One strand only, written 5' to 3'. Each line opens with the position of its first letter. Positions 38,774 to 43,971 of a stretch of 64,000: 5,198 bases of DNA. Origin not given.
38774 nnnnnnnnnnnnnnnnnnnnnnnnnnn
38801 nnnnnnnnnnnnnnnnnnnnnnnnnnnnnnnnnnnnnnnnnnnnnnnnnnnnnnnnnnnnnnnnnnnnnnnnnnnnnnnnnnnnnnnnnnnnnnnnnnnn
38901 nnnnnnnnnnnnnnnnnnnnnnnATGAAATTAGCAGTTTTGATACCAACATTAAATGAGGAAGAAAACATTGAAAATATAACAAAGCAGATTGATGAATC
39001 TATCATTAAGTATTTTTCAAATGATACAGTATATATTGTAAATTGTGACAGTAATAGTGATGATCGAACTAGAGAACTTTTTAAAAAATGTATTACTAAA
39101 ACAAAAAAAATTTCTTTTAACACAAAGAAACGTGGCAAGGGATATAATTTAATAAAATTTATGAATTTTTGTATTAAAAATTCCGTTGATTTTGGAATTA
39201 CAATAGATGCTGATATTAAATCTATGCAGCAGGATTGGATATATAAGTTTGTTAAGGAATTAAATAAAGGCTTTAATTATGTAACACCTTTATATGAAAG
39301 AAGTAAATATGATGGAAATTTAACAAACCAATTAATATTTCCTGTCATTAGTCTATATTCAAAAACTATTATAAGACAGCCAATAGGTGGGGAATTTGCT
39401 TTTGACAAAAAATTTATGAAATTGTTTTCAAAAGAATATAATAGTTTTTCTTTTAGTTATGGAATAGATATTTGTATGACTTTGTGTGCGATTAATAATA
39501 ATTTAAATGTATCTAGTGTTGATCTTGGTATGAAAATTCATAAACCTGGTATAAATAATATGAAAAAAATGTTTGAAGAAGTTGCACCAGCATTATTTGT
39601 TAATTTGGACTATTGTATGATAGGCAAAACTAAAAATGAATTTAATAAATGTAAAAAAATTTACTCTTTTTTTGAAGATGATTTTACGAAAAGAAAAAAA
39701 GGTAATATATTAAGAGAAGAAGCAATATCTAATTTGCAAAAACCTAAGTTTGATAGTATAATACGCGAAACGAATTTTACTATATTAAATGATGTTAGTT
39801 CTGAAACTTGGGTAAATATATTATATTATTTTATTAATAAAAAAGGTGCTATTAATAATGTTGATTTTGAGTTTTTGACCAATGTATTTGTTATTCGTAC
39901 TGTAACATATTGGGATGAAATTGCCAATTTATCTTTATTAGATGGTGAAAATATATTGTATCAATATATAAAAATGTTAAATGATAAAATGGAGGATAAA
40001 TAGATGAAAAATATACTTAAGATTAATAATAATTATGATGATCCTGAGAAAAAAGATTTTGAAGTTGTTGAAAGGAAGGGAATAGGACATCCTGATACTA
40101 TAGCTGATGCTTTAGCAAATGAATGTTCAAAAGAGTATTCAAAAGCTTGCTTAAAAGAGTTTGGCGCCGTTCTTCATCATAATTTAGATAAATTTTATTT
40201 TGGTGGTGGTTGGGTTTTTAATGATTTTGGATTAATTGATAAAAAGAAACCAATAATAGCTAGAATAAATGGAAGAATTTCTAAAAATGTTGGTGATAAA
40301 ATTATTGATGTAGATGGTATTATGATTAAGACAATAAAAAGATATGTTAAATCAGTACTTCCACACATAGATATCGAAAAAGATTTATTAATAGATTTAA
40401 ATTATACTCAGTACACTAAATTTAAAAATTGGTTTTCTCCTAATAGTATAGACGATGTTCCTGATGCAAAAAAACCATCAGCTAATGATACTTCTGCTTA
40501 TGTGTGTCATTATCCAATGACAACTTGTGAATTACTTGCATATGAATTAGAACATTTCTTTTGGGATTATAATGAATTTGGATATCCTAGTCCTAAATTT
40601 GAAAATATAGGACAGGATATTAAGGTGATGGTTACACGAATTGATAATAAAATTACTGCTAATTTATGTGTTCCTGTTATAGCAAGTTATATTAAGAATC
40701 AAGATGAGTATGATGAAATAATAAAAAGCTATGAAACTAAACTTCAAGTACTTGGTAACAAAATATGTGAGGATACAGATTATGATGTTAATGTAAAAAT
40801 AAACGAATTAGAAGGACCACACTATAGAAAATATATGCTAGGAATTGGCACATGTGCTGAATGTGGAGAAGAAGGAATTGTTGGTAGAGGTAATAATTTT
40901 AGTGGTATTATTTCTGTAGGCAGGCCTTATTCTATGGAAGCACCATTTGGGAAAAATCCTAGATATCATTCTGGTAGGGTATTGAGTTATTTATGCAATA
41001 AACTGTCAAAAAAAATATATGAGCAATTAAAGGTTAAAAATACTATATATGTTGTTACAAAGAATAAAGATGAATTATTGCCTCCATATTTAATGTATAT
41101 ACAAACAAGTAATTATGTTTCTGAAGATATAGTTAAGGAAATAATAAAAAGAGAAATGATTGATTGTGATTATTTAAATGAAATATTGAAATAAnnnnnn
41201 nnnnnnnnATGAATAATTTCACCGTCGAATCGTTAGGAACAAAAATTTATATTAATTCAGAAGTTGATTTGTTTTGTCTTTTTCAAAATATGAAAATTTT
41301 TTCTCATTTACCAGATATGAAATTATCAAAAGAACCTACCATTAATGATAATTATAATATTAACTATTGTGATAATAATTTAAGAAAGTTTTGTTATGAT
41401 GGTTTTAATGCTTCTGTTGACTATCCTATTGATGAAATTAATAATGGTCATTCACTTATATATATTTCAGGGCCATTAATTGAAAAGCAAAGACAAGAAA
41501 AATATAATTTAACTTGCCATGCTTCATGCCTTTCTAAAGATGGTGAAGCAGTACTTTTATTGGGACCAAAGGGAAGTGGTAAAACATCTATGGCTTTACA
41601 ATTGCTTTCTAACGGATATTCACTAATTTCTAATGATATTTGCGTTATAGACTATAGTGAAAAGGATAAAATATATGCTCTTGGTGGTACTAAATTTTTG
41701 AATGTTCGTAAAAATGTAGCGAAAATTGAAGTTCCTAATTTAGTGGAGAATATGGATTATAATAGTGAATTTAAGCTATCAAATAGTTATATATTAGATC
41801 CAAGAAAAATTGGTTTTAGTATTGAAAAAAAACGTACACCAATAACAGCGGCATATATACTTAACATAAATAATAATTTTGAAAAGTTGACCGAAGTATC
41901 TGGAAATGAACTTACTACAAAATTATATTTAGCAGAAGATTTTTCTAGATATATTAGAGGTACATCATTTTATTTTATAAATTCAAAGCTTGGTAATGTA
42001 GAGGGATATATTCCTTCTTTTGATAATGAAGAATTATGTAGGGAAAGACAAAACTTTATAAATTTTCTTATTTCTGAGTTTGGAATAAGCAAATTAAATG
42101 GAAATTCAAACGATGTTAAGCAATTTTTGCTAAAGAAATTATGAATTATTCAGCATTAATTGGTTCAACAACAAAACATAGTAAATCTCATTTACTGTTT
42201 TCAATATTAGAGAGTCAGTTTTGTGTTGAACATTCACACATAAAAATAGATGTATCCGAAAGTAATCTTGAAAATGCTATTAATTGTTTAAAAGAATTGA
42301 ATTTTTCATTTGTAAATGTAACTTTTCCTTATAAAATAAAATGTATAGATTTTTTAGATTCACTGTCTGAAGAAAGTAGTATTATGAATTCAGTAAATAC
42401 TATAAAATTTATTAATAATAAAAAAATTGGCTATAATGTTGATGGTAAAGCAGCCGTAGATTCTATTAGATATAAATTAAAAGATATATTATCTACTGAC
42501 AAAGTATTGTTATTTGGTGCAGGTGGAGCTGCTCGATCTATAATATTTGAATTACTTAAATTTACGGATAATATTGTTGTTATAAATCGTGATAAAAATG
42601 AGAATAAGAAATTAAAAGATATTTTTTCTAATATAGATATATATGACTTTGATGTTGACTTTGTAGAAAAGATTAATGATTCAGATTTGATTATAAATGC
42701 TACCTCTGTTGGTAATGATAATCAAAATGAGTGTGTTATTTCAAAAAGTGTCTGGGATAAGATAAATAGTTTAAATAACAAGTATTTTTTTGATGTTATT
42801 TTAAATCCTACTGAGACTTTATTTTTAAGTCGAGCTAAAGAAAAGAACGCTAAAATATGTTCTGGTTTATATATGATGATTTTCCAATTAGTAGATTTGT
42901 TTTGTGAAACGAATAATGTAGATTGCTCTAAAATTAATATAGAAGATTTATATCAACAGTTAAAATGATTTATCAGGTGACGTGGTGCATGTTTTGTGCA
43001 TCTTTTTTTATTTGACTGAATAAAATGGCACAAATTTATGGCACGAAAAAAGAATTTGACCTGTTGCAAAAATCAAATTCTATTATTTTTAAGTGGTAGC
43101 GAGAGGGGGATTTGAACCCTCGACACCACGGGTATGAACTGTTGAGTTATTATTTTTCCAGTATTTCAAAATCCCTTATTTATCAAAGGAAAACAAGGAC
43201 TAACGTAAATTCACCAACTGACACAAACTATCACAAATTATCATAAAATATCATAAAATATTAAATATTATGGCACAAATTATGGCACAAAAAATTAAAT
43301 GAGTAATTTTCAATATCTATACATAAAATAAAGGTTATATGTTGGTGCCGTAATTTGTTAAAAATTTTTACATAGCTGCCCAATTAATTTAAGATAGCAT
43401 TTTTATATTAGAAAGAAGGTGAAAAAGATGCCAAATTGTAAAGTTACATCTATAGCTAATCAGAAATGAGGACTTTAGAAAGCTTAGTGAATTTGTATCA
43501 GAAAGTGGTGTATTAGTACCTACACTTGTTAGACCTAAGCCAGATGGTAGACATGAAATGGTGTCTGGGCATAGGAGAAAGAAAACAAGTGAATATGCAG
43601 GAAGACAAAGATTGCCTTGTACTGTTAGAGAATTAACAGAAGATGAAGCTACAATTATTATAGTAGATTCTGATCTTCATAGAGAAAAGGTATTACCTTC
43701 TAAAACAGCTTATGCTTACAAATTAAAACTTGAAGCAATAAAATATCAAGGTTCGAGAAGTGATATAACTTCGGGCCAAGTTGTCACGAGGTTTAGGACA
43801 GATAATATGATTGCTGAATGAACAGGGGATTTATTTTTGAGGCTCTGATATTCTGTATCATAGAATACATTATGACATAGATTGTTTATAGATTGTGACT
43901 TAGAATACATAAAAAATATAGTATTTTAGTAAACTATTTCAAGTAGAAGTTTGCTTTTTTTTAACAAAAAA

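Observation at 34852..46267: Tandem islands bounded by three att-like modules containing a tRNA-Met 3' half, with no integrase anywhere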

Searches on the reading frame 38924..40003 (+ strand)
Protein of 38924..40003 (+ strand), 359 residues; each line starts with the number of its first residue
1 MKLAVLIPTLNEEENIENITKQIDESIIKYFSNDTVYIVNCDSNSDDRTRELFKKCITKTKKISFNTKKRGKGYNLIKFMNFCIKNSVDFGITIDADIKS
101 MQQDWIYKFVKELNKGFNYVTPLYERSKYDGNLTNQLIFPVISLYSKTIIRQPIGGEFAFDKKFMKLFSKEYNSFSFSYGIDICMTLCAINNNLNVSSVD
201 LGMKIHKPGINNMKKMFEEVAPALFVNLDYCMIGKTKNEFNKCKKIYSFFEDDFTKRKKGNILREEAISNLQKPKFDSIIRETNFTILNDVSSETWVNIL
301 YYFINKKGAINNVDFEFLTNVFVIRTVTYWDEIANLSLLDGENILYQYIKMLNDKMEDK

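Call 9: search_protein_families(library=pfam, proteins=[window:38924-40003:+], max_evalue=0.01)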
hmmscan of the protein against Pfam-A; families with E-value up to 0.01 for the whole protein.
window:38924-40003:+ (359 aa): 2 families
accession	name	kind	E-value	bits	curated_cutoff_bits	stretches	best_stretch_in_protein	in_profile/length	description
PF00535.33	Glycos_transf_2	-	2.8e-11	44.1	23.3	1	5-172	2-163/168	Glycosyl transferase family 2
PF21969.2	MGS_GT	-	6.1e-09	36.1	27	1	56-201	61-211/239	Mannosylglycerate synthase, GT domain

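Call 73: search_protein_families(library=padloc, proteins=[window:38924-40003:+], max_evalue=0.001)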
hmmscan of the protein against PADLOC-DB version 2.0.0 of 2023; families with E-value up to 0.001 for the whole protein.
window:38924-40003:+ (359 aa): 0 families

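Call 74: search_protein_families(library=ncbifam, proteins=[window:38924-40003:+], max_evalue=0.00001)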
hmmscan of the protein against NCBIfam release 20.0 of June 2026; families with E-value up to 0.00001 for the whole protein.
window:38924-40003:+ (359 aa): 2 families
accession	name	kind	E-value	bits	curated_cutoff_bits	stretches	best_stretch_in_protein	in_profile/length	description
NF010496.0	PRK13915.1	equivalog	7.2e-15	54.8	262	1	2-225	32-265/307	glucosyl-3-phosphoglycerate synthase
NF047588.1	GlcsyltransPgfSStrep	equivalog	6.8e-08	32.1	500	1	1-126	1-123/308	glycosyltransferase PgfS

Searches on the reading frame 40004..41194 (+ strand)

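Call 9: search_protein_families(library=pfam, proteins=[window:40004-41194:+], max_evalue=0.01)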
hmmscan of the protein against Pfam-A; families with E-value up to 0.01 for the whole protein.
window:40004-41194:+ (396 aa): 1 family
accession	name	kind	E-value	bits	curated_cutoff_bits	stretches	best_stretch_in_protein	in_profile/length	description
PF01941.24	AdoMet_Synthase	-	2.3e-74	251.1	27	1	10-351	9-339/395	S-adenosylmethionine synthetase (AdoMet synthetase)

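Call 73: search_protein_families(library=padloc, proteins=[window:40004-41194:+], max_evalue=0.001)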
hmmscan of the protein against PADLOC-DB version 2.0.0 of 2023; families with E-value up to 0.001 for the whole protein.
window:40004-41194:+ (396 aa): 0 families

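Call 74: search_protein_families(library=ncbifam, proteins=[window:40004-41194:+], max_evalue=0.00001)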
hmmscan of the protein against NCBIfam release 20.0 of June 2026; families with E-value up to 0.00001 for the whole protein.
window:40004-41194:+ (396 aa): 5 families
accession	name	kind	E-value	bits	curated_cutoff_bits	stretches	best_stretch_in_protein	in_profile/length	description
NF003362.0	PRK04439.1-1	equivalog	7.6e-102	341.1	481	1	5-387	3-383/406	methionine adenosyltransferase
NF003364.0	PRK04439.1-3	equivalog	9.6e-66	222.4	553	1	9-350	10-339/400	methionine adenosyltransferase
NF003365.0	PRK04439.1-4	equivalog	3e-64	217.5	577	1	2-350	3-345/406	methionine adenosyltransferase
NF003366.0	PRK04439.1-5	subfamily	9.8e-61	205.8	435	1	1-369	1-357/395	methionine adenosyltransferase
NF003363.0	PRK04439.1-2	equivalog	4.4e-59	200.2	557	1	12-351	12-343/403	methionine adenosyltransferase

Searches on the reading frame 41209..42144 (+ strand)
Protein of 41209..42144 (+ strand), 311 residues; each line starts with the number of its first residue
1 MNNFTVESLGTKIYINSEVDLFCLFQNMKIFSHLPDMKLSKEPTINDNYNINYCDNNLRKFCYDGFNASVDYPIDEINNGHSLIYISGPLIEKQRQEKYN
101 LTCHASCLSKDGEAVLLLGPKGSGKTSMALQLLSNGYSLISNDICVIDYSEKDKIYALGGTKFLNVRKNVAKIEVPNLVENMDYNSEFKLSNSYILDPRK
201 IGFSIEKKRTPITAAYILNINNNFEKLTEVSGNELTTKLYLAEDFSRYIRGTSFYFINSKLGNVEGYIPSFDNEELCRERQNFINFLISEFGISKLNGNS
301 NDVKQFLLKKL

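Call 9: search_protein_families(library=pfam, proteins=[window:41209-42144:+], max_evalue=0.01)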
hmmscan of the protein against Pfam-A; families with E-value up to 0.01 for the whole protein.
window:41209-42144:+ (311 aa): 4 families
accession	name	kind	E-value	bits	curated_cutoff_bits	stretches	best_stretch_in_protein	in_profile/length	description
PF07475.17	Hpr_kinase_C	-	2.8e-06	27.4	33.3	1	102-157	8-63/171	HPr Serine kinase C-terminal domain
PF13671.12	AAA_33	-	0.0047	17.7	27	1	115-146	2-34/143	AAA domain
PF13191.12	AAA_16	-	0.0055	17.6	32.6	1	108-133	20-45/167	AAA ATPase domain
PF20720.3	nSTAND3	-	0.008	16.3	27.2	0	111-135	16-40/155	Novel STAND NTPase 3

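Call 73: search_protein_families(library=padloc, proteins=[window:41209-42144:+], max_evalue=0.001)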
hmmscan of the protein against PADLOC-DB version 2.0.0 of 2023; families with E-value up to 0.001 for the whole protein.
window:41209-42144:+ (311 aa): 1 family
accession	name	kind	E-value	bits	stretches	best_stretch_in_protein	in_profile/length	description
PDLC04140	mad8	-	2e-05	22.3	1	112-183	27-98/314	mads_8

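Call 74: search_protein_families(library=ncbifam, proteins=[window:41209-42144:+], max_evalue=0.00001)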
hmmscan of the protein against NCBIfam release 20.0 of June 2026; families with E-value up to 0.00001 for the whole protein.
window:41209-42144:+ (311 aa): 3 families
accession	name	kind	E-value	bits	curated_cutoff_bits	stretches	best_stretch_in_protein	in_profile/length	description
TIGR00679.1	hpr-ser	equivalog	4.2e-07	29.5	240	1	101-158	132-189/300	HPr(Ser) kinase/phosphatase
TIGR04352.1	HprK_rel_A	equivalog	4.4e-07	29.3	200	1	98-150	94-146/280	HprK-related kinase A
TIGR04355.1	HprK_rel_B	hypoth_equivalog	7.5e-07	28.6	200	1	97-159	141-202/351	HprK-related kinase B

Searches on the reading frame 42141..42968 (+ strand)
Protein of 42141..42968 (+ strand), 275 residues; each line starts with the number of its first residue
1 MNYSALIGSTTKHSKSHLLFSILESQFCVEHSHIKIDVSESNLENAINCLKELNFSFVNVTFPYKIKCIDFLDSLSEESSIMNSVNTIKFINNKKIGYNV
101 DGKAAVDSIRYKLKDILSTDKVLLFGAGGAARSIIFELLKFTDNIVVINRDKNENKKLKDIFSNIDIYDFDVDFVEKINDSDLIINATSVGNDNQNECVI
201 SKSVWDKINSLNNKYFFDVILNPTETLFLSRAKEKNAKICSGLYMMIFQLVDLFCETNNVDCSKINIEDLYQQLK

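Call 9: search_protein_families(library=pfam, proteins=[window:42141-42968:+], max_evalue=0.01)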
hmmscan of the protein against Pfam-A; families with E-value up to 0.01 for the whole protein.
window:42141-42968:+ (275 aa): 4 families
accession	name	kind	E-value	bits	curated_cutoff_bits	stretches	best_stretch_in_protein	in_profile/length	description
PF08501.16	Shikimate_dh_N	-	1.3e-12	48.2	27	1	6-88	1-83/83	Shikimate dehydrogenase substrate binding domain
PF01488.26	Shikimate_DH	-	5.3e-07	30.2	24.3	1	116-191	9-86/138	Shikimate / quinate 5-dehydrogenase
PF03435.24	Sacchrp_dh_NADP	-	0.0035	18.1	25.1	1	122-188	1-76/129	Saccharopine dehydrogenase NADP binding domain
PF13241.12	NAD_binding_7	-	0.0053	17.7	22.1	1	117-191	5-72/104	Putative NAD(P)-binding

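Call 55: find_homologous_proteins(query=window:42141-42968:+, max_evalue=0.00001)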
Query window:42141-42968:+ (275 aa): 430 proteins with E <= 0.00001 among 1551 candidates; the best 120 are listed.
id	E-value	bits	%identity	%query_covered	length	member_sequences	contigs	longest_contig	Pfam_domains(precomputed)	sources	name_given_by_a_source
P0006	2.3e-157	540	92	100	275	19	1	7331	PF08501.17,PF01488.27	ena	-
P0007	2.7e-105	370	64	100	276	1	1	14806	PF08501.17,PF01488.27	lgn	-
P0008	1.7e-102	361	66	100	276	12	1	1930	PF08501.17,PF01488.27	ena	-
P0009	1.8e-99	351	61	100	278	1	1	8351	PF08501.17,PF03435.25,PF01488.27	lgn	-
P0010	2.8e-99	350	65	100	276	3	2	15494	PF08501.17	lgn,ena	-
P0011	1.2e-61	227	45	98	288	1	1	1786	PF08501.17,PF01488.27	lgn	-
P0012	7.7e-61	224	45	98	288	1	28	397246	PF08501.17,PF01488.27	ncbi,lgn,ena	-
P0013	1.4e-60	223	45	98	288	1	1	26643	PF08501.17,PF03435.25,PF01488.27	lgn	-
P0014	1.6e-60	223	47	92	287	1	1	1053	PF08501.17,PF01488.27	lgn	-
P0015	1.1e-58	217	42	100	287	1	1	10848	PF08501.17,PF01488.27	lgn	-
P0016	1.2e-58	217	42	98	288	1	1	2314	PF08501.17,PF01488.27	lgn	-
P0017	2.5e-58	216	44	98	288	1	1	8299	PF08501.17,PF03435.25,PF01488.27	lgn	-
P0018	3.0e-58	216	47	92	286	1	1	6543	PF08501.17,PF01488.27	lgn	-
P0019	4.3e-58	215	41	100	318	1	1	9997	PF08501.17,PF18317.7,PF03435.25,PF01488.27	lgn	-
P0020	2.4e-57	213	43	100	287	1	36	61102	PF08501.17,PF01488.27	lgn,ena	-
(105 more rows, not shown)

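Call 56: find_encoding_contigs(protein=P0006, flank=10000, max_places=3)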
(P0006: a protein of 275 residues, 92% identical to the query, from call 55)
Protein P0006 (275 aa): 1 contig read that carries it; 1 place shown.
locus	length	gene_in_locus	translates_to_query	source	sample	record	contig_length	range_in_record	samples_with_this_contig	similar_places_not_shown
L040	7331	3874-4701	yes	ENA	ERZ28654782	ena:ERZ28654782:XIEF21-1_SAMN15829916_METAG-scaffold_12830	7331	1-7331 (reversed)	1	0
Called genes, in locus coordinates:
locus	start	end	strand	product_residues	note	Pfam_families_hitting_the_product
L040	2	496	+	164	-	?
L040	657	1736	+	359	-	PF00535:Glycos_transf_2, PF21969:MGS_GT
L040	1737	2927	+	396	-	PF01941:AdoMet_Synthase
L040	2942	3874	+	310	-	PF27840:ScmC (weak), PF07475:Hpr_kinase_C (weak)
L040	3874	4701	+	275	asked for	PF08501:Shikimate_dh_N, PF01488:Shikimate_DH (weak)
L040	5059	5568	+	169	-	PF00293:NUDIX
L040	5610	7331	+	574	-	?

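Call 57: find_encoding_contigs(protein=P0007, flank=10000, max_places=3)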
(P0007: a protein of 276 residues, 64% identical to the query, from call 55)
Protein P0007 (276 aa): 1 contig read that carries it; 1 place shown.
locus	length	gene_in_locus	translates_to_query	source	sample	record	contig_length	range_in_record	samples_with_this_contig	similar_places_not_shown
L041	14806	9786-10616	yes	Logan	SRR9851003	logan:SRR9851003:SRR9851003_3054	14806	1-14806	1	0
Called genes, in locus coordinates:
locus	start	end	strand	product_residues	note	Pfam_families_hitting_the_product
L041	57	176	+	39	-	-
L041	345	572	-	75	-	-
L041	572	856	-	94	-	-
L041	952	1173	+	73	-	PF12844:HTH_19, PF13443:HTH_26, PF13560:HTH_31 (weak), PF01381:HTH_3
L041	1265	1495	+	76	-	PF01381:HTH_3, PF12844:HTH_19, PF13443:HTH_26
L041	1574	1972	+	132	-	-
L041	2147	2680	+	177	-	PF13328:HD_4, PF01966:HD (weak)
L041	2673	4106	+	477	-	PF02016:Peptidase_S66, PF17676:Peptidase_S66C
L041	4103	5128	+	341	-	PF03575:Peptidase_S51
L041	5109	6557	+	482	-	PF00501:AMP-binding, PF13193:AMP-binding_C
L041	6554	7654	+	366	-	PF00535:Glycos_transf_2, PF21969:MGS_GT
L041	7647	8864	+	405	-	PF01941:AdoMet_Synthase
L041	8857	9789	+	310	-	PF27840:ScmC (weak)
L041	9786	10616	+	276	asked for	PF08501:Shikimate_dh_N, PF01488:Shikimate_DH (weak)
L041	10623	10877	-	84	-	PF01381:HTH_3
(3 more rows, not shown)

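Call 58: find_encoding_contigs(protein=P0010, flank=10000, max_places=3)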
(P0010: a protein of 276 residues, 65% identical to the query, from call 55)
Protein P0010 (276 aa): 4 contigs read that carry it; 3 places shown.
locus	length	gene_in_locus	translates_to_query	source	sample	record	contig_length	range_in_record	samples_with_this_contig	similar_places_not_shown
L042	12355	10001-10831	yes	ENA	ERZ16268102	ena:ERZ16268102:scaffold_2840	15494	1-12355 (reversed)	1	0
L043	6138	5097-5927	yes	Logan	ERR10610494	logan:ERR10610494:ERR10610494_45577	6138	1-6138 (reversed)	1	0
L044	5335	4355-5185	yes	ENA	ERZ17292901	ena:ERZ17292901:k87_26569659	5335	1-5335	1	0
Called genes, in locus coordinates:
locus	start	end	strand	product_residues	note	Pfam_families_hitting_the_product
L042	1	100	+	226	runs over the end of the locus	PF00625:Guanylate_kin, PF13238:AAA_18 (weak)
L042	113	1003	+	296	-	PF00149:Metallophos, PF12850:Metallophos_2 (weak)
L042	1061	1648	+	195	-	PF03412:Peptidase_C39 (faint), PF13529:Peptidase_C39_2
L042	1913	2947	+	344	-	PF01636:APH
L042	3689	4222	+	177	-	PF13328:HD_4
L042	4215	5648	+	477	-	PF02016:Peptidase_S66, PF17676:Peptidase_S66C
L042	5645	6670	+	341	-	PF03575:Peptidase_S51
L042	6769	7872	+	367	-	PF00535:Glycos_transf_2 (weak)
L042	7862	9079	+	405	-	PF01941:AdoMet_Synthase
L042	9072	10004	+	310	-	PF27840:ScmC (weak), PF07475:Hpr_kinase_C (weak)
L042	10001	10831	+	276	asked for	PF08501:Shikimate_dh_N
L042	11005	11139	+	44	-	-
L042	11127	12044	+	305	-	PF02016:Peptidase_S66, PF17676:Peptidase_S66C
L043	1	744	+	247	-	?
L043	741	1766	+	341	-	PF03575:Peptidase_S51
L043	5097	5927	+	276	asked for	PF08501:Shikimate_dh_N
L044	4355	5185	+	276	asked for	PF08501:Shikimate_dh_N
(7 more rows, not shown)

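Call 73: search_protein_families(library=padloc, proteins=[window:42141-42968:+], max_evalue=0.001)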
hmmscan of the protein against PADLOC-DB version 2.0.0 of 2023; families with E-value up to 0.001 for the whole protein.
window:42141-42968:+ (275 aa): 0 families

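Call 74: search_protein_families(library=ncbifam, proteins=[window:42141-42968:+], max_evalue=0.00001)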
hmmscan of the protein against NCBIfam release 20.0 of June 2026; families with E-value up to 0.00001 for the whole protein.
window:42141-42968:+ (275 aa): 17 families
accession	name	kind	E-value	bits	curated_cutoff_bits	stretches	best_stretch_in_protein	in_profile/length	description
TIGR00507.1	aroE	equivalog_domain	1.9e-51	174.8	200.2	1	3-254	2-248/270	shikimate dehydrogenase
NF001319.0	PRK00258.3-3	equivalog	2.5e-45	154.7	252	1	5-254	10-253/279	shikimate dehydrogenase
NF001310.0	PRK00258.1-2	equivalog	2.8e-39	134.9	221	1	5-259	6-260/279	shikimate dehydrogenase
NF001312.0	PRK00258.1-4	equivalog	7.1e-38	130.5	295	1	4-252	12-258/285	shikimate dehydrogenase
NF001315.0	PRK00258.2-4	equivalog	2e-35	122.4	413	1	4-254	10-262/284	shikimate dehydrogenase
NF001322.0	PRK00258.3-6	equivalog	2.8e-35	122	285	1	4-254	8-246/272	shikimate dehydrogenase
NF001314.0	PRK00258.2-2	equivalog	3.6e-35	121.4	248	1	5-249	11-261/290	shikimate dehydrogenase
NF001311.0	PRK00258.1-3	equivalog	6.8e-33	114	235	1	2-252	6-250/279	shikimate dehydrogenase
NF001316.0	PRK00258.2-5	equivalog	2.8e-30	105.5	247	1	3-256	3-245/263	shikimate dehydrogenase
NF009201.0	PRK12549.1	subfamily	3.9e-29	101.7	235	1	6-254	12-263/286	shikimate dehydrogenase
NF009200.0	PRK12548.1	subfamily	7.6e-29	101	432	1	5-252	13-268/289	shikimate dehydrogenase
NF006802.0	PRK09310.1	equivalog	2.8e-28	99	598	1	4-249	218-445/477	bifunctional 3-dehydroquinate dehydratase/shikimate dehydrogenase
NF001313.0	PRK00258.2-1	equivalog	1.2e-26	93.9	431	1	6-251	14-266/290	shikimate dehydrogenase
NF009202.0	PRK12550.1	equivalog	4.7e-23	81.8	306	1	38-263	43-259/272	shikimate 5-dehydrogenase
TIGR01809.1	Shik-DH-AROM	equivalog_domain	3.7e-21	75.5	196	1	5-254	9-265/282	shikimate dehydrogenase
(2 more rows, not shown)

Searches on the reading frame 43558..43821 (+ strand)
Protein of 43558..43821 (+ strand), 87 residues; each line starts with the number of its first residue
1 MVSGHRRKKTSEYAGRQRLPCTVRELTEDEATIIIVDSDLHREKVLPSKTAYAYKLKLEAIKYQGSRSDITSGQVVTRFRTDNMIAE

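Call 93: search_protein_families(library=pfam, proteins=[window:43558-43821:+], max_evalue=0.0001)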
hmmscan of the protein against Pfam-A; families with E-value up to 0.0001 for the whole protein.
window:43558-43821:+ (87 aa): 0 families
